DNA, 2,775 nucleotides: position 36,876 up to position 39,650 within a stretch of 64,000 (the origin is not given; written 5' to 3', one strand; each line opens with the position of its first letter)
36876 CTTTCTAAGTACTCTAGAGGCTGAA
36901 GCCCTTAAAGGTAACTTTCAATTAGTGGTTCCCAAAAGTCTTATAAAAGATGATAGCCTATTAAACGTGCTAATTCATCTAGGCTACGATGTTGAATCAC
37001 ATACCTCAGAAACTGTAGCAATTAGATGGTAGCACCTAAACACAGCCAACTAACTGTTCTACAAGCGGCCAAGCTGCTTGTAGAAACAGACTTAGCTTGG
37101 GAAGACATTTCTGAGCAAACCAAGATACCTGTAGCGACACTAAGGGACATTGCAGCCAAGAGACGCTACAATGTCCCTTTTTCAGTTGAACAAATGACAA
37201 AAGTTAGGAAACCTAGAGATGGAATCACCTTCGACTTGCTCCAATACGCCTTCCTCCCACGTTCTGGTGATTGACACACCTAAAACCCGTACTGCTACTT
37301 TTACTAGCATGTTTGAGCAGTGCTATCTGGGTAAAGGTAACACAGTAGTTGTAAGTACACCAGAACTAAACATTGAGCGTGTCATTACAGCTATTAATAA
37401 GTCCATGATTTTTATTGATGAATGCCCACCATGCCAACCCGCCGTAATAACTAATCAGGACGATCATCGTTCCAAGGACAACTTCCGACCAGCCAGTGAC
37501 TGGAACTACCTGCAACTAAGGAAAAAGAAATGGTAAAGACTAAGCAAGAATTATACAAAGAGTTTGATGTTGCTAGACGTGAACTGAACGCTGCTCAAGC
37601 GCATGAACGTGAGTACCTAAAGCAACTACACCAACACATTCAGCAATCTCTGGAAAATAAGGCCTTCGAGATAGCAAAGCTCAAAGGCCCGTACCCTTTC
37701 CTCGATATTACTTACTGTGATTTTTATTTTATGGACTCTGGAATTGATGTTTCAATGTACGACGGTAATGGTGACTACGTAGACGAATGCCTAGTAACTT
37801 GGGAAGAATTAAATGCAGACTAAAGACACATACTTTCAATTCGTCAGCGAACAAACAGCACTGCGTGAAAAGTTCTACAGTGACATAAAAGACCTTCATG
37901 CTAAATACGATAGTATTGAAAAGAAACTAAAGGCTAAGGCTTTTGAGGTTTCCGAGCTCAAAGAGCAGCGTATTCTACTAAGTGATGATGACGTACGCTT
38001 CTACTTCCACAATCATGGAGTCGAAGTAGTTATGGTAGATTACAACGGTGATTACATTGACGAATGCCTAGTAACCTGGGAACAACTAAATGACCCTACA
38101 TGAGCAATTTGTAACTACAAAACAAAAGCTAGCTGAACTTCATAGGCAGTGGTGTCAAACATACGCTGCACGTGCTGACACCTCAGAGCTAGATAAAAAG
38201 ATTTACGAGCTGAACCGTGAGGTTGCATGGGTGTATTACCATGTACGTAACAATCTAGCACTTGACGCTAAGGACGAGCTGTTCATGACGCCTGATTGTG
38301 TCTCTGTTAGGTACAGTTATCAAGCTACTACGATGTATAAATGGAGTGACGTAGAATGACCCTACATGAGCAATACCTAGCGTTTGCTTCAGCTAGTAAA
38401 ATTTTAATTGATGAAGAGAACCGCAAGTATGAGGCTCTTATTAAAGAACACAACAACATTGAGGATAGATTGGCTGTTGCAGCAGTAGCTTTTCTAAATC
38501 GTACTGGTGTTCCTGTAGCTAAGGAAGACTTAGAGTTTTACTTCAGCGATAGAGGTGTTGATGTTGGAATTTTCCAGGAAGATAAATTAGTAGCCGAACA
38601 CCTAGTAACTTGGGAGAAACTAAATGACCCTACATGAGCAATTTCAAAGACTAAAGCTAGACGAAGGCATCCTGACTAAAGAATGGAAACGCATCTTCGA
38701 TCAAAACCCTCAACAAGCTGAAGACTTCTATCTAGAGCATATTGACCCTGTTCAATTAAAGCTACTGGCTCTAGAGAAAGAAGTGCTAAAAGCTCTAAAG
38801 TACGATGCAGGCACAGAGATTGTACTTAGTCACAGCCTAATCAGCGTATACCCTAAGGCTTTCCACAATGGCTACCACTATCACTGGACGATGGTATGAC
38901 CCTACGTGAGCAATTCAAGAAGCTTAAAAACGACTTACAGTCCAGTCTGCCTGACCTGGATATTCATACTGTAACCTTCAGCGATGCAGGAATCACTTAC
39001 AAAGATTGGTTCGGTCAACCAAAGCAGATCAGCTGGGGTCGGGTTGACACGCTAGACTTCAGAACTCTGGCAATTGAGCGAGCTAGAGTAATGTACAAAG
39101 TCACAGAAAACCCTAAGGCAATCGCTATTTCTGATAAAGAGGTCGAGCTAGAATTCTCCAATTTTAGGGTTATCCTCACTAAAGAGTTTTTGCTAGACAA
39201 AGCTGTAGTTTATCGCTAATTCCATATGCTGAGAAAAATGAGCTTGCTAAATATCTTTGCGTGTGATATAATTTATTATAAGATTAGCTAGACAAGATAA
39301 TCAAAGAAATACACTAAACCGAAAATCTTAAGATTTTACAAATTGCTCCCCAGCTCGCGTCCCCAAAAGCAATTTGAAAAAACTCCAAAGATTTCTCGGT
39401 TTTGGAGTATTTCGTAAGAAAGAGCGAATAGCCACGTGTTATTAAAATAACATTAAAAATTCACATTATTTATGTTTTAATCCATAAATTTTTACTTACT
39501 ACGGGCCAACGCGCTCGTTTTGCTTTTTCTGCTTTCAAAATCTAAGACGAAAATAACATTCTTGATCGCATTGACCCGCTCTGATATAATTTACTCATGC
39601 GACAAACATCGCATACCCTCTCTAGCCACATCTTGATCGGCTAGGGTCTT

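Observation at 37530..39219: Six-member tandem array of diverged paralogous small ORFs with conserved start/stop junctions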

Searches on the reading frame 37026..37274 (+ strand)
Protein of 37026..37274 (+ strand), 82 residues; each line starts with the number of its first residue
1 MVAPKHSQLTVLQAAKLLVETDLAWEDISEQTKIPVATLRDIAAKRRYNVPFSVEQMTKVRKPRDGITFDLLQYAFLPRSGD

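Call 38: search_dna_similar(query=window:37026-37274:+, collection=phages, mode=protein, max_evalue=0.01, max_rows=15)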
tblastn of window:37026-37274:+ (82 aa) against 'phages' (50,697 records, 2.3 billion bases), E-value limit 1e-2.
No match.

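Call 89: find_homologous_proteins(query=window:37026-37271:+, max_evalue=0.001)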
Query window:37026-37271:+ (82 aa): 5 proteins with E <= 0.001 among 6 candidates.
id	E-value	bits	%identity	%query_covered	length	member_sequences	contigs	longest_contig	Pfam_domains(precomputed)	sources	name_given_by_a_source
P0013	6.9e-46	171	100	100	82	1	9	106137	-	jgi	-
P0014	1.9e-31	125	82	93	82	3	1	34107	-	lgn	-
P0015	3.1e-31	124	84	93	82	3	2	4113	-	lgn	-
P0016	7.2e-29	117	79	93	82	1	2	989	-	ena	-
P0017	1.4e-28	116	78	93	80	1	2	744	-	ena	-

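Call 90: find_encoding_contigs(protein=P0014, flank=6000, max_places=4)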
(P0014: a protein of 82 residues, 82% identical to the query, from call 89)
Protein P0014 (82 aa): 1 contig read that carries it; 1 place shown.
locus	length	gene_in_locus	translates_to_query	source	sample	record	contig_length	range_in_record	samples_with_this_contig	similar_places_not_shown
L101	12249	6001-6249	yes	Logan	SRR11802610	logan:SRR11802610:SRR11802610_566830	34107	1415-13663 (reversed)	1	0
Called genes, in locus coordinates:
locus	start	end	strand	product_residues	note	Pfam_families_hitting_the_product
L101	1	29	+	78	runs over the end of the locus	-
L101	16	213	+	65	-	-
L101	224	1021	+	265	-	PF02511:Thy1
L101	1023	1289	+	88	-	-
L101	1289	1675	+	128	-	-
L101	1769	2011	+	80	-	-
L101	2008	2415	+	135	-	-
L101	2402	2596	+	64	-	-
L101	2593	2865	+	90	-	-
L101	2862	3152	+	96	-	-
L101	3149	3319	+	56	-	-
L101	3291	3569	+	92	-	-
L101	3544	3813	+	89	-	PF12961:DUF3850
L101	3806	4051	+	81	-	-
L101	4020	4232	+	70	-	-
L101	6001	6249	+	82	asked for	-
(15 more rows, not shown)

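Call 91: find_encoding_contigs(protein=P0015, flank=6000, max_places=4)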
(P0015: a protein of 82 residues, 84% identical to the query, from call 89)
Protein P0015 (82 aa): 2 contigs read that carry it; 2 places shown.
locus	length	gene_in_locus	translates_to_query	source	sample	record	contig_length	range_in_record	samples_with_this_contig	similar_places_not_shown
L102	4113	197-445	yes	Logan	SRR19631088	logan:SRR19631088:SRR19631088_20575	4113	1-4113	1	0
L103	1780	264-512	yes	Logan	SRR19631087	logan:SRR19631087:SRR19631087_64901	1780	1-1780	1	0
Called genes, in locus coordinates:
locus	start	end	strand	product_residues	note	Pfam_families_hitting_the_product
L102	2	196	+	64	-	?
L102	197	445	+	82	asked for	-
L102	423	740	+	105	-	-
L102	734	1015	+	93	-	-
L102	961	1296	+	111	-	-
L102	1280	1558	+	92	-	-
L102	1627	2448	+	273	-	PF01541:GIY-YIG (weak)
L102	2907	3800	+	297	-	-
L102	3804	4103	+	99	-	-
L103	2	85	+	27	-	?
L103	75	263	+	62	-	-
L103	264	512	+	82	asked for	-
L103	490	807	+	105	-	-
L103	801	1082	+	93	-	-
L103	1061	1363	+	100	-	-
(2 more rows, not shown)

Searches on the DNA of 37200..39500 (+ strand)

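Call 3: search_dna_similar(query=window:37200-39500:+, collection=phages, mode=near, max_rows=30)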
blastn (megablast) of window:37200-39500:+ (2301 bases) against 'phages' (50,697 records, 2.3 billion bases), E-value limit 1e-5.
No match.

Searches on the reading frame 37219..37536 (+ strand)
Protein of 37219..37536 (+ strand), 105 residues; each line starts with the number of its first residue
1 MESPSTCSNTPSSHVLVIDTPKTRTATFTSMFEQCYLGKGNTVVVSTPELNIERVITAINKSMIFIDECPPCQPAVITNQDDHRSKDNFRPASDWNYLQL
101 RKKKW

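Call 8: search_protein_families(library=phrogs, proteins=[window:37219-37536:+], max_evalue=0.1)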
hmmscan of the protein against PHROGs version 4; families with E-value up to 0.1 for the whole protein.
window:37219-37536:+ (105 aa): 0 families

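Call 9: search_protein_families(library=pfam, proteins=[window:37219-37536:+], max_evalue=0.1)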
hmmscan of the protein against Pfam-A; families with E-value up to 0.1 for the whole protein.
window:37219-37536:+ (105 aa): 0 families

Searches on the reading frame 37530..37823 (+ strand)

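Call 8: search_protein_families(library=phrogs, proteins=[window:37530-37823:+], max_evalue=0.1)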
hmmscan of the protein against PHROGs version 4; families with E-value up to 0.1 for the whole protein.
window:37530-37823:+ (97 aa): 0 families

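Call 9: search_protein_families(library=pfam, proteins=[window:37530-37823:+], max_evalue=0.1)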
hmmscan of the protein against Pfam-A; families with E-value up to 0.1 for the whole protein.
window:37530-37823:+ (97 aa): 0 families

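Call 66: search_protein_families(library=ncbifam, proteins=[window:37530-37823:+], max_evalue=0.1)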
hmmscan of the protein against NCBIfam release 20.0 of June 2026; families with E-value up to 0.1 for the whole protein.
window:37530-37823:+ (97 aa): 1 family
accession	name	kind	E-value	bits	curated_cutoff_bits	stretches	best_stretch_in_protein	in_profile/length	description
NF038178.1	AlgP_Nterm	equivalog_domain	0.054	13.9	100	1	8-42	79-113/132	AlgP family protein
